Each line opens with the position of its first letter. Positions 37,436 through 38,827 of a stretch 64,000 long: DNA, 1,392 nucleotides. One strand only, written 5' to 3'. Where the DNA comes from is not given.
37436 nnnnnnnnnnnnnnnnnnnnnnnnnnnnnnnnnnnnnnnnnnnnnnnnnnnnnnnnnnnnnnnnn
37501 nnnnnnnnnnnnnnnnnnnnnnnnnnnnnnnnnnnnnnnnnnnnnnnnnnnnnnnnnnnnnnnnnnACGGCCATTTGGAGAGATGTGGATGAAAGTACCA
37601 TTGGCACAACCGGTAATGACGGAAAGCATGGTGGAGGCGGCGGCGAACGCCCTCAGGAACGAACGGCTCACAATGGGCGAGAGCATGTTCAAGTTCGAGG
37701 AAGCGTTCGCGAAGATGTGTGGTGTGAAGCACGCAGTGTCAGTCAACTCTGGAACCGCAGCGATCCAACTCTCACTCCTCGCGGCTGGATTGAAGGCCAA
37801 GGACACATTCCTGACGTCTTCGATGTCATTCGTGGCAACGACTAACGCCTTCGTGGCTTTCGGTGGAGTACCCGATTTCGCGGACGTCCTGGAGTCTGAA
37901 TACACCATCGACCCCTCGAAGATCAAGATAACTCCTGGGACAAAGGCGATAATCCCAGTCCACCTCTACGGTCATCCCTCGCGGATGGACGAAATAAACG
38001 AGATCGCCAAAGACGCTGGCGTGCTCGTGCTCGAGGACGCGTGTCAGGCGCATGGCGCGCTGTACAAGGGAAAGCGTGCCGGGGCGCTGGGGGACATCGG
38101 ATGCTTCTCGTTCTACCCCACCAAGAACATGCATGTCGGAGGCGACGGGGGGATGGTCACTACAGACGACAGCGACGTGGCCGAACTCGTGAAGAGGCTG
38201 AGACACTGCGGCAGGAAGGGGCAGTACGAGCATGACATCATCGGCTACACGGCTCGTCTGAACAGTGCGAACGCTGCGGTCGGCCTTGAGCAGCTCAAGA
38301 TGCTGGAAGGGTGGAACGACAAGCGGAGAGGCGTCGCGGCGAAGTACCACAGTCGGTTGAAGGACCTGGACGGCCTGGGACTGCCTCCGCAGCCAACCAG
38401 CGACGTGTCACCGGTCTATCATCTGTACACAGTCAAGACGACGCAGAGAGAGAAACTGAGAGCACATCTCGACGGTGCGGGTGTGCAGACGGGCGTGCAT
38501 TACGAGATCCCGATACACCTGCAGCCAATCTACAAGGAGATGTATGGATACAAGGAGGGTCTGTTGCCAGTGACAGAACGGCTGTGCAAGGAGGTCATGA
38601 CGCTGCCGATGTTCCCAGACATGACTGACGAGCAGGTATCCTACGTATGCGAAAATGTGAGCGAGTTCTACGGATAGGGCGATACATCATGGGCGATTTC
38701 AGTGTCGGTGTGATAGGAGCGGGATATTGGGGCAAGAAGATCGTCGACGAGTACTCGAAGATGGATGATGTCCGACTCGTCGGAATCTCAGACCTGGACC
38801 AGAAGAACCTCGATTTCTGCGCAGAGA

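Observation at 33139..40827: Eight-gene surface-glycan island encoding WbpA/B/E/D-like enzymes for a UDP-2,3-diacetamido-2,3-dideoxy-hexuronate plus GalU and four glycosyltransferases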

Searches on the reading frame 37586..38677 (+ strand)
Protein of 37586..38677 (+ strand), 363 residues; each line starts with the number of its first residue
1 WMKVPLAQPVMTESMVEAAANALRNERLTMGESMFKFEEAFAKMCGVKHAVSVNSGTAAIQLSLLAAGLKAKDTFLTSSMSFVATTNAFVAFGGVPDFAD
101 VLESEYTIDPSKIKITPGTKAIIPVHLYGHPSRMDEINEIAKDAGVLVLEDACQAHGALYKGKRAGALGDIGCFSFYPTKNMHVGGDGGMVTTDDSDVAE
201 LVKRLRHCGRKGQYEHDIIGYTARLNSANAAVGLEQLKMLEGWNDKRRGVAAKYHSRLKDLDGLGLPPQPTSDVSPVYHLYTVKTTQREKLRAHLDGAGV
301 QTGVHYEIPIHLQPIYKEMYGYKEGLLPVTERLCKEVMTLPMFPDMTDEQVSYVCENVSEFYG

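Call 4: search_protein_families(library=pfam, proteins=[window:37586-38677:+])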
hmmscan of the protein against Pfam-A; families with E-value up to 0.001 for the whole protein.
window:37586-38677:+ (363 aa): 2 families
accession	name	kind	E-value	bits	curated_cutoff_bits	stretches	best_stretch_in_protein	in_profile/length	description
PF01041.23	DegT_DnrJ_EryC1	-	3.8e-114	382.1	19.8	1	12-358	4-359/360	DegT/DnrJ/EryC1/StrS aminotransferase family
PF01212.27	Beta_elim_lyase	-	2.4e-06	27.5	27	1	11-95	10-96/288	Beta-eliminating lyase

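Call 5: search_protein_families(library=ncbifam, proteins=[window:37586-38677:+])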
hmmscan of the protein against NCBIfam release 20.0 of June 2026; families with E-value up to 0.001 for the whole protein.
window:37586-38677:+ (363 aa): 9 families
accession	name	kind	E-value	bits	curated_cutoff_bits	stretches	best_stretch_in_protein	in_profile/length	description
TIGR03588.1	PseC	equivalog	2.5e-79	266.9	423.5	1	5-360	3-378/380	UDP-4-amino-4,6-dideoxy-N-acetyl-beta-L-altrosamine transaminase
TIGR04181.1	NHT_00031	hypoth_equivalog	8.8e-63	212.3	420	2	119-341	135-357/359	LegC family aminotransferase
NF008658.2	PRK11658.1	equivalog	1.4e-62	211.5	631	1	4-360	5-375/379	UDP-4-amino-4-deoxy-L-arabinose aminotransferase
NF008687.0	PRK11706.1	equivalog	6.3e-60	202.9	375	1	4-362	2-374/375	dTDP-4-amino-4,6-dideoxygalactose transaminase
NF011936.0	PRK15407.1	equivalog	1.5e-52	178.8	423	2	3-211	36-253/440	lipopolysaccharide biosynthesis protein RfbH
TIGR04427.1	PLP_DesI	equivalog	6.6e-52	176.9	650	1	15-356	34-377/390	dTDP-4-dehydro-6-deoxyglucose aminotransferase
TIGR02379.1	ECA_wecE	subfamily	9.6e-46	156.2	434.85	1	4-362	2-375/376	dTDP-4-amino-4,6-dideoxy-D-glucose transaminase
TIGR01325.1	O_suc_HS_sulf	equivalog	2.4e-05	23.1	510.05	1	36-210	58-232/380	O-succinylhomoserine sulfhydrylase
NF006003.0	PRK08133.1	equivalog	0.00051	18.8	522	1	35-208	69-243/396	O-succinylhomoserine sulfhydrylase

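Call 8: search_solved_structures(query=window:37586-38677:+, max_evalue=1e-20)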
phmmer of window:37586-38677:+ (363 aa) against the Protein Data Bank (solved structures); distinct sequences matched with E-value up to 1e-20: 55.
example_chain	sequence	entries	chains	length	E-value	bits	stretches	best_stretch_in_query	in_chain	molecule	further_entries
7b0d_A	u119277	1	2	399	5.9e-89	301.7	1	14-361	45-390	Glutamine--scyllo-inositol transaminase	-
2oga_A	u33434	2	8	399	2.6e-80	273.2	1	18-360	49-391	Transaminase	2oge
3frk_A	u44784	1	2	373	1.9e-72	247.3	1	28-359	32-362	QdtB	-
7n63_A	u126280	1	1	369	1.9e-66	227.6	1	23-361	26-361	Putative aminotransferase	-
3nyu_A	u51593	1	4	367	5.6e-63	216.2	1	20-357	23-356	Aminotransferase WbpE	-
3nu7_A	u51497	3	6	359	6.9e-63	215.9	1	20-356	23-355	Aminotransferase WbpE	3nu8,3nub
3nys_A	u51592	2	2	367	3.8e-62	213.5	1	20-357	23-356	Aminotransferase WbpE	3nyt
5u1z_A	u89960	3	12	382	9.3e-59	202.3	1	28-355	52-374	Putative aminotransferase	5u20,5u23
3uwc_A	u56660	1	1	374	5.9e-58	199.7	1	23-362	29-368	Nucleotide-sugar aminotransferase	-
5u21_A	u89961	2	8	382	6.4e-58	199.6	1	28-355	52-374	Putative aminotransferase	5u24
3bn1_A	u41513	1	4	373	2.1e-53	184.8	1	30-352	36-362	Perosamine synthetase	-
3dr7_A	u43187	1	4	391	2.4e-53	184.5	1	30-352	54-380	Putative perosamine synthetase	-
4lc3_A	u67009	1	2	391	4.7e-53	183.6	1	4-360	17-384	Putative UDP-4-amino-4-deoxy-l-arabinose--oxoglutarate aminotransferase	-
3dr4_A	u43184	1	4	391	1.2e-52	182.3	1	30-352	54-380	Putative perosamine synthetase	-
8e77_A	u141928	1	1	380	1.6e-52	181.8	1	23-356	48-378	DegT/DnrJ/EryC1/StrS aminotransferase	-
2fn6_A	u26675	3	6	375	6.4e-32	114.1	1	7-358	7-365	AMINOTRANSFERASE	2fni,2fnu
1o61_A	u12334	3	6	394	9.7e-31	110.2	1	28-254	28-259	aminotransferase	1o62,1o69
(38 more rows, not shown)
